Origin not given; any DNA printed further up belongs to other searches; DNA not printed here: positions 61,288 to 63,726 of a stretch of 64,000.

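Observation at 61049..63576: Single-polypeptide fusion of a GtrB/DPM1-like GT2 to a polytopic GT-C-like membrane domain, next to GtrA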

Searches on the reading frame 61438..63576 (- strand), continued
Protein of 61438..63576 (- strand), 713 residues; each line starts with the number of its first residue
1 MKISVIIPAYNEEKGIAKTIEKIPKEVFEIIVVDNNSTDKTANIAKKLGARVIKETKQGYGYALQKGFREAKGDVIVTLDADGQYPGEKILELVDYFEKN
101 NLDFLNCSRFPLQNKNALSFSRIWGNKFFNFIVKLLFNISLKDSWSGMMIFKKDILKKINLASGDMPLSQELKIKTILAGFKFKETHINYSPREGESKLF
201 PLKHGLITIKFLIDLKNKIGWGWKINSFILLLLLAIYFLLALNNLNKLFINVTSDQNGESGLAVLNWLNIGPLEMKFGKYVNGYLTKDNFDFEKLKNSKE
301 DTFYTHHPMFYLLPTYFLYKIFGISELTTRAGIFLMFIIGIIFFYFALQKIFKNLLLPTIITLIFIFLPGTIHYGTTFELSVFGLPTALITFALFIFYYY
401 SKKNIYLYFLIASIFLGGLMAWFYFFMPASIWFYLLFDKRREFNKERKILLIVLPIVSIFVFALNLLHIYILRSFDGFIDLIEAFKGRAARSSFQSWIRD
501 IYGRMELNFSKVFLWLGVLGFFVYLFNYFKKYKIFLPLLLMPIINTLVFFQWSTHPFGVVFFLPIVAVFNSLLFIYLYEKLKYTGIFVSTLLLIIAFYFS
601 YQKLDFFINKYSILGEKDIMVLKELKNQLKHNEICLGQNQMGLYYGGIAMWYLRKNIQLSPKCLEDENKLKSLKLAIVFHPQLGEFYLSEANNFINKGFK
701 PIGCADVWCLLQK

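Call 15: search_protein_families(library=pfam, proteins=[P0053, P0072, P0046, P0052, P0054, P0042, P0007], max_evalue=0.01)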
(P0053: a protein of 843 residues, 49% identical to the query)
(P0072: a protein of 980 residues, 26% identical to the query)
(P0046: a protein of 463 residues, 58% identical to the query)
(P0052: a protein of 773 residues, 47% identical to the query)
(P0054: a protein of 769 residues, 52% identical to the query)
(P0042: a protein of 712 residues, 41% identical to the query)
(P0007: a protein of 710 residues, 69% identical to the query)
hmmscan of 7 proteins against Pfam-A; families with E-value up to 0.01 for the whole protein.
P0053 (843 aa): 5 families
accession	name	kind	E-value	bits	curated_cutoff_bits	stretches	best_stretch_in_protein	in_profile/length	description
PF00535.33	Glycos_transf_2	-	3e-25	89.5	23.3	1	622-777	1-167/168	Glycosyl transferase family 2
PF04138.20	GtrA_DPMS_TM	-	4.1e-16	59.7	26.1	1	485-601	1-117/117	GtrA/DPMS, transmembrane domain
PF13231.12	PMT_2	-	1.5e-06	28.9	26.1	1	82-240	3-157/160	Dolichyl-phosphate-mannose-protein mannosyltransferase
PF13641.12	Glyco_tranf_2_3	-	8.6e-05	23.1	27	1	621-726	3-122/230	Glycosyltransferase like family 2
PF10111.15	Glyco_tranf_2_2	-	0.00048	20.1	27.3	1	622-720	1-111/276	Glycosyltransferase like family 2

P0072 (980 aa): 3 families
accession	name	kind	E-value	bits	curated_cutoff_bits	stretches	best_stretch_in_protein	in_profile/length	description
PF00535.33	Glycos_transf_2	-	1.5e-19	71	23.3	1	10-130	1-130/168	Glycosyl transferase family 2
PF09586.16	YfhO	-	3.3e-07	29.5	28.5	1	883-955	762-835/835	Bacterial membrane protein YfhO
PF13641.12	Glyco_tranf_2_3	-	0.00034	21.2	27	1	9-90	3-98/230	Glycosyltransferase like family 2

P0046 (463 aa): 1 family
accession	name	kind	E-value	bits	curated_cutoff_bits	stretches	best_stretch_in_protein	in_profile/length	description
PF13231.12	PMT_2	-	0.00082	20.1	26.1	1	58-216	1-155/160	Dolichyl-phosphate-mannose-protein mannosyltransferase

P0052 (773 aa): 3 families
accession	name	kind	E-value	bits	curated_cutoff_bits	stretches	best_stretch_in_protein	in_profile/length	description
PF00535.33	Glycos_transf_2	-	1.7e-25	90.4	23.3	1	8-163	1-167/168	Glycosyl transferase family 2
PF13641.12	Glyco_tranf_2_3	-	5.4e-05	23.7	27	1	7-115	3-125/230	Glycosyltransferase like family 2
PF17024.10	DMAP1_like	-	0.0018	18.9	30.8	1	701-754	33-86/113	Putative DMAP1-like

P0054 (769 aa): 5 families
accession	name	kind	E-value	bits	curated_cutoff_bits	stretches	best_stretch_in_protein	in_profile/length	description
PF00535.33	Glycos_transf_2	-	4e-26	92.4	23.3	1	8-161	1-165/168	Glycosyl transferase family 2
PF13641.12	Glyco_tranf_2_3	-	2.1e-05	25.1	27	1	7-115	3-125/230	Glycosyltransferase like family 2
PF10111.15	Glyco_tranf_2_2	-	0.00042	20.3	27.3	1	8-105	1-110/276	Glycosyltransferase like family 2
PF14897.12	EpsG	-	0.0025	17.4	30.1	1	315-570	60-297/326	EpsG family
PF13704.12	Glyco_tranf_2_4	-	0.0079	17.1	27.5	0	16-67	3-55/98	Glycosyl transferase family 2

P0042 (712 aa): 3 families
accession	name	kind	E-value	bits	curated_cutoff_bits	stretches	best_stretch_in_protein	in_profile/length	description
PF00535.33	Glycos_transf_2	-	3.6e-25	89.3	23.3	1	4-158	1-166/168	Glycosyl transferase family 2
PF13641.12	Glyco_tranf_2_3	-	2.6e-07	31.4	27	1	3-124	3-138/230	Glycosyltransferase like family 2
PF13231.12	PMT_2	-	2.3e-05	25.1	26.1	1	307-460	2-152/160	Dolichyl-phosphate-mannose-protein mannosyltransferase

P0007 (710 aa): 5 families
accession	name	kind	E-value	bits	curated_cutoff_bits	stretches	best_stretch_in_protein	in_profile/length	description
PF00535.33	Glycos_transf_2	-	3.7e-32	112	23.3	1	4-159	1-167/168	Glycosyl transferase family 2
PF13641.12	Glyco_tranf_2_3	-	1.5e-06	28.8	27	1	3-124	3-138/230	Glycosyltransferase like family 2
PF13231.12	PMT_2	-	3.6e-06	27.7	26.1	1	302-459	1-155/160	Dolichyl-phosphate-mannose-protein mannosyltransferase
PF10111.15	Glyco_tranf_2_2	-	8.8e-06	25.8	27.3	1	4-84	1-93/276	Glycosyltransferase like family 2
PF13704.12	Glyco_tranf_2_4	-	0.0069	17.3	27.5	0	27-82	19-81/98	Glycosyl transferase family 2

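Call 16: find_encoding_contigs(protein=P0046, flank=4000, max_places=3)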
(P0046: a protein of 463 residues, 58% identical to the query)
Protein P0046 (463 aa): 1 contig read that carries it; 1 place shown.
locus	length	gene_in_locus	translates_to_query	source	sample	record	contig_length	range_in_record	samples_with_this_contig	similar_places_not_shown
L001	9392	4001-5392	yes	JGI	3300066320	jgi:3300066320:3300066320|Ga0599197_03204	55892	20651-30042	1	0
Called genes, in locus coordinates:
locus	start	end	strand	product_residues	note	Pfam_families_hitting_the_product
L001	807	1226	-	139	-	PF03479:PCC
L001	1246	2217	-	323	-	PF01471:PG_binding_1, PF02557:VanY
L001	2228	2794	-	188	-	PF22769:DCD, PF00692:dUTPase (weak)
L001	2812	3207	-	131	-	PF02643:DUF192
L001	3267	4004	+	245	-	PF00535:Glycos_transf_2, PF10111:Glyco_tranf_2_2 (weak), PF13641:Glyco_tranf_2_3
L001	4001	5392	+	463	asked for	-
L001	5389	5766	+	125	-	PF04138:GtrA_DPMS_TM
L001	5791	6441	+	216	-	PF08843:AbiEii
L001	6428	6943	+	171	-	-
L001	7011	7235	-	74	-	-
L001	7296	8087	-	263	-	-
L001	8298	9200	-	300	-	PF01075:Glyco_transf_9 (faint)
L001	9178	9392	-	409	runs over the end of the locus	PF00534:Glycos_transf_1, PF13692:Glyco_trans_1_4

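Call 19: predict_structure(alignment_id=A1)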
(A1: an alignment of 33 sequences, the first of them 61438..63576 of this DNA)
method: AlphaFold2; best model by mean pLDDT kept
length: 713 residues; sequences in the alignment: 33
mean_pLDDT: 93.7   pTM: 0.79
mean pLDDT of the five models: 93.7, 93.0, 92.7, 92.2, 91.9
residues with pLDDT >= 90: 595; 70-90: 117; 50-70: 1; < 50: 0
segments of 3 or more residues with pLDDT < 50: none
pLDDT, mean of each block of 10 residues (from residue 1): 94 92 94 93 94 92 95 95 93 96 94 87 89 88 88 92 89 92 94 83 85 83 83 97 92 92 98 96 94 91 93 97 96 97 97 92 98 93 95 97 96 97 96 93 94 98 97 95 94 93 95 97 97 96 95 91 98 96 95 97 94 94 95 94 90 96 92 96 95 97 96 95
secondary structure, 60 per line:
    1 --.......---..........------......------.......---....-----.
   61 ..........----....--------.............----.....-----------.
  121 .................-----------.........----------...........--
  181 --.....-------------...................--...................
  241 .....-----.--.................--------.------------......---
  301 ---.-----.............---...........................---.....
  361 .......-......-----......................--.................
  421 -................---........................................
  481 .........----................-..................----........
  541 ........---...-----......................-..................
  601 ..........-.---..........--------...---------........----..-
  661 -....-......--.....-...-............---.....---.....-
elements in order (helices of 4 or more, strands of 3 or more residues): E3-9 H13-22 E29-34 H41-47 E51-54 H60-70 E75-78 H87-99 E104-108 H120-137 E149-152 H153-157 H168-178 E183-187 H201-219 H222-245 H254-270 H292-297 H310-322 H326-352 H356-367 H369-374 H380-401 H404-420 H422-437 H441-489 H494-509 H511-528 H533-548 H560-581 H583-610 H616-625 E634-636 H646-653 H662-665 H667-672 E675-679 H685-696 E700-704 E708-712

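Call 23: fold_search(model_id=the predicted structure, library=pdb)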
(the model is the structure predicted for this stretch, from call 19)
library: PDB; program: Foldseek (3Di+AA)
matches with E <= 10: 926; with E <= 0.001: 238
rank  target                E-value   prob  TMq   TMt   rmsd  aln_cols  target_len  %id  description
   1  5mlz                  3.6e-10  1.00  0.28  0.53  16.0       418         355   20  Dolichyl phosphate mannose synthase in complex with GDP and Mg2+ (released 2017-08-09)
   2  9ep0                  4.7e-10  1.00  0.26  0.51  15.9       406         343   20  Dolichyl phosphate mannose synthase in complex with donor (GDP-Man) and traces of acceptor (Dol55P) and product (Dol55P- (released 2025-10-01)
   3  5mm1                  6.1e-10  1.00  0.28  0.55  15.3       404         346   20  Dolichyl phosphate mannose synthase in complex with GDP and dolichyl phosphate mannose (released 2017-08-09)
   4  9asc_A                2.3e-09  1.00  0.26  0.54   5.1       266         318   22  Cryo-EM Structure of the Glycosyltransferase ArnC from Salmonella enterica in the UDP-bound State Determined on Talos  (released 2025-02-05)
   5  9bhc_B                2.3e-09  1.00  0.26  0.55   4.9       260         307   20  Salmonella undecaprenyl-phosphate 4-deoxy-4-formamido-L-arabinose transferase (ArnC) (released 2025-02-12)
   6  8vxh_A                4.0e-09  1.00  0.25  0.52   5.6       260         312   21  Cryo-EM Structure of the Glycosyltransferase ArnC from Salmonella enterica in the Apo State Determined on Talos Arctic (released 2025-02-05)
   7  9bhc_A                4.5e-09  1.00  0.24  0.51   6.0       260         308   22  Salmonella undecaprenyl-phosphate 4-deoxy-4-formamido-L-arabinose transferase (ArnC) (released 2025-02-12)
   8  9b77_A                8.5e-09  1.00  0.25  0.52   5.6       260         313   21  Cryo-EM Structure of the Glycosyltransferase ArnC from Salmonella enterica in the Apo State Determined on Krios micros (released 2025-02-05)
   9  9bhe_B                1.0e-08  1.00  0.26  0.55   5.2       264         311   22  Salmonella undecaprenyl-phosphate 4-deoxy-4-formamido-L-arabinose transferase (ArnC) bound to UDP (released 2025-02-12)
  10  6gxc_A                1.4e-08  1.00  0.39  0.39   8.4       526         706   13  Bacterial oligosaccharyltransferase PglB in complex with an inhibitory peptide and a reactive lipid-linked oligosaccha (released 2018-11-14)
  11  5jqx_B                2.3e-08  1.00  0.25  0.62   2.9       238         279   20  Crystal structure of glucosyl-3-phosphoglycerate synthase from Mycobacterium tuberculosis in complex with phosphoglyce (released 2017-05-24)
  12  9bhe_A                2.4e-08  1.00  0.27  0.58   4.1       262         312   22  Salmonella undecaprenyl-phosphate 4-deoxy-4-formamido-L-arabinose transferase (ArnC) bound to UDP (released 2025-02-12)
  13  5jqx_A                2.7e-08  1.00  0.24  0.57   4.6       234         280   20  Crystal structure of glucosyl-3-phosphoglycerate synthase from Mycobacterium tuberculosis in complex with phosphoglyce (released 2017-05-24)
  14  9hwj_A                3.4e-08  1.00  0.24  0.52   7.3       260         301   22  Structure of Undecaprenyl-phosphate 4-deoxy-4-formamido-L-arabinose transferase embedded in nanodisc (released 2026-01-14)
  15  9nyd_C                3.5e-08  1.00  0.27  0.57   4.7       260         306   22  Cryo-EM structure of the glycosyltransferase GtrB in the pre-catalysis and product-bound state (released 2025-12-17)
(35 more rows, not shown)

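Call 26: find_related_loci(query=A1, collection=genome_contigs, flank=4000)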
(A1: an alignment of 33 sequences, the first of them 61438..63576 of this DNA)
Query A1 (713 aa) in genome_contigs; peptide patterns used: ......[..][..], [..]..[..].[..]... (x = any residue, [..] = any of these).
600 stretches matched a pattern (row limit reached: there are more); 593 encode a relative of the query (tblastn E <= 1e-3); the best 80 are kept; 80 distinct loci.
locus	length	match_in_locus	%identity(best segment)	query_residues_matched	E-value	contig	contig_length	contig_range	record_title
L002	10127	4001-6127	70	1-713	0e+0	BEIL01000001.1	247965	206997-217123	Bacterium HR35 DNA, contig: NODE_21_1, isolate: HRbin35, whole genome shotgun sequence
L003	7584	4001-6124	61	1-713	0e+0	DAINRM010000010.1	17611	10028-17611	MAG TPA_asm: Patescibacteria group bacterium isolate CTOTU25730 NODE_154_length_17611_cov_1615.743165, whole genome shot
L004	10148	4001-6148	63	1-713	0e+0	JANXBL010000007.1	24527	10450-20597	MAG: Patescibacteria group bacterium isolate SKYB30 NODE_7_length_24527_cov_4.033947, whole genome shotgun sequence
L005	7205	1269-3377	43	1-713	5e-177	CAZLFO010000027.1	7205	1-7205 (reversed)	MAG TPA_asm: uncultured Gammaproteobacteria bacterium isolate binchicken_co204_361 genome assembly, contig: NODE_12669_l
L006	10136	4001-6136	42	1-713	1e-171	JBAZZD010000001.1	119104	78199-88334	MAG: Candidatus Paceibacterota bacterium isolate SO_2017_GW1_98 NODE_1093_length_119104_cov_4.864612_OW334_2017, whole g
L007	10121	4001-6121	43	2-713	3e-158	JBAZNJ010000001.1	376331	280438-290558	MAG: Patescibacteria group bacterium isolate SO_2017_LW4_64 scaffold_72_c1_LW137-91_2017, whole genome shotgun sequence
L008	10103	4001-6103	40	2-711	4e-161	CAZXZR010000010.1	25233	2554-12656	MAG TPA_asm: uncultured Gammaproteobacteria bacterium isolate SRP098346_co1_171 genome assembly, contig: NODE_1605_lengt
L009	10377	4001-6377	37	2-713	3e-95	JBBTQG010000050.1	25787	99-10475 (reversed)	MAG: Patescibacteria group bacterium isolate H43-bin185_1 H43_bin185_1_000000000050, whole genome shotgun sequence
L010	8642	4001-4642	49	1-213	6e-58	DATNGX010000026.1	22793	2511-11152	MAG TPA_asm: Candidatus Krumholzibacteriia bacterium isolate SMAG_U11332 k141_496169, whole genome shotgun sequence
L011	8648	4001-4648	45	2-216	2e-57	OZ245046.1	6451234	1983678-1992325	MAG: Candidatus Eiseniibacteriota bacterium isolate 9d5bca9a-b2ae-4bb4-9135-b14f0b5ecb2e genome assembly, chromosome: 1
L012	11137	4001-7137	48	1-212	3e-57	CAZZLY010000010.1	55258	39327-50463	MAG TPA_asm: uncultured bacterium isolate SRP124364_co1_304 genome assembly, contig: NODE_303_length_55258_cov_15.194174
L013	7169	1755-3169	51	1-212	2e-57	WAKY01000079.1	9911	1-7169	MAG: Aciduliprofundum sp. isolate S013_35 k151_233194, whole genome shotgun sequence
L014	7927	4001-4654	46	3-219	5e-57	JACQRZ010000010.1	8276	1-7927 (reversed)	MAG: Candidatus Uhrbacteria bacterium isolate NC_groundwater_1372_Ag_S-0.2um_44_36 S_p2_S4_coassembly_k141_632695, whole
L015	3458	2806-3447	48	1-213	2e-57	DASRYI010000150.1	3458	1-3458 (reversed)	MAG TPA_asm: Candidatus Krumholzibacteriia bacterium isolate SMAG_U13222 k141_388611, whole genome shotgun sequence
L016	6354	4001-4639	47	1-212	3e-56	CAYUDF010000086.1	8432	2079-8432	MAG TPA_asm: uncultured bacterium isolate SRP155585_co2_3 genome assembly, contig: NODE_6902_length_8432_cov_5.727707, w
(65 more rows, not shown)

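Call 64: find_encoding_contigs(protein=P0053, flank=4000, max_places=2)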
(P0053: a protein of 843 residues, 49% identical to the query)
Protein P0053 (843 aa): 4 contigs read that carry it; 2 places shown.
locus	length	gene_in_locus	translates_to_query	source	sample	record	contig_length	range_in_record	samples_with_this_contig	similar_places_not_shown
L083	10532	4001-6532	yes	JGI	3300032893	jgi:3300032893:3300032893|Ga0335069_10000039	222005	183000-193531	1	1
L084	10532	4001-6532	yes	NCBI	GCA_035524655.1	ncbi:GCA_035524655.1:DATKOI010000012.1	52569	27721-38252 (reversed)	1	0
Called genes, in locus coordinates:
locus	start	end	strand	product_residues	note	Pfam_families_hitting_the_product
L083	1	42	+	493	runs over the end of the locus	PF01073:3Beta_HSD (weak), PF01370:Epimerase, PF04321:RmlD_sub_bind (weak), PF07993:NAD_binding_4 (faint), PF16363:GDP_Man_Dehyd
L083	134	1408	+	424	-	PF13439:Glyco_transf_4, PF13579:Glyco_trans_4_4, PF20706:GT4-conflict (weak), PF00534:Glycos_transf_1, PF13692:Glyco_trans_1_4, PF13524:Glyco_trans_1_2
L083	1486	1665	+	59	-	-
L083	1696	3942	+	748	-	PF13439:Glyco_transf_4, PF13579:Glyco_trans_4_4, PF00534:Glycos_transf_1, PF13692:Glyco_trans_1_4, PF13439:Glyco_transf_4, PF13579:Glyco_trans_4_4, PF20706:GT4-conflict, PF00534:Glycos_transf_1, +1 more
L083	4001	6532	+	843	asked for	PF13231:PMT_2 (weak), PF04138:GtrA_DPMS_TM, PF00535:Glycos_transf_2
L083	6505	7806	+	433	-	PF01073:3Beta_HSD, PF01370:Epimerase, PF02719:Polysacc_synt_2 (weak), PF04321:RmlD_sub_bind, PF05368:NmrA, PF07993:NAD_binding_4 (faint), PF13460:NAD_binding_10, PF16363:GDP_Man_Dehyd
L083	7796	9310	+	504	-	PF01266:DAO (weak), PF07992:Pyr_redox_2 (faint)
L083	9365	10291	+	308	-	PF03721:UDPG_MGDP_dh_N, PF00984:UDPG_MGDP_dh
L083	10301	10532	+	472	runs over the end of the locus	PF00534:Glycos_transf_1, PF13692:Glyco_trans_1_4, PF13524:Glyco_trans_1_2 (weak), PF04138:GtrA_DPMS_TM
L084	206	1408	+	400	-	PF13439:Glyco_transf_4, PF13579:Glyco_trans_4_4, PF20706:GT4-conflict (weak), PF00534:Glycos_transf_1, PF13692:Glyco_trans_1_4, PF13524:Glyco_trans_1_2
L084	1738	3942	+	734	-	PF13439:Glyco_transf_4, PF13579:Glyco_trans_4_4, PF00534:Glycos_transf_1, PF13692:Glyco_trans_1_4, PF13439:Glyco_transf_4, PF13579:Glyco_trans_4_4, PF20706:GT4-conflict, PF00534:Glycos_transf_1, +1 more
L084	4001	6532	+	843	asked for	PF13231:PMT_2 (weak), PF04138:GtrA_DPMS_TM, PF00535:Glycos_transf_2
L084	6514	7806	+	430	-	PF01073:3Beta_HSD, PF01370:Epimerase, PF02719:Polysacc_synt_2 (weak), PF04321:RmlD_sub_bind, PF05368:NmrA, PF07993:NAD_binding_4 (faint), PF13460:NAD_binding_10, PF16363:GDP_Man_Dehyd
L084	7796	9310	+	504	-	PF01266:DAO (weak), PF07992:Pyr_redox_2 (faint)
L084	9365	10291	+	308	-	PF03721:UDPG_MGDP_dh_N, PF00984:UDPG_MGDP_dh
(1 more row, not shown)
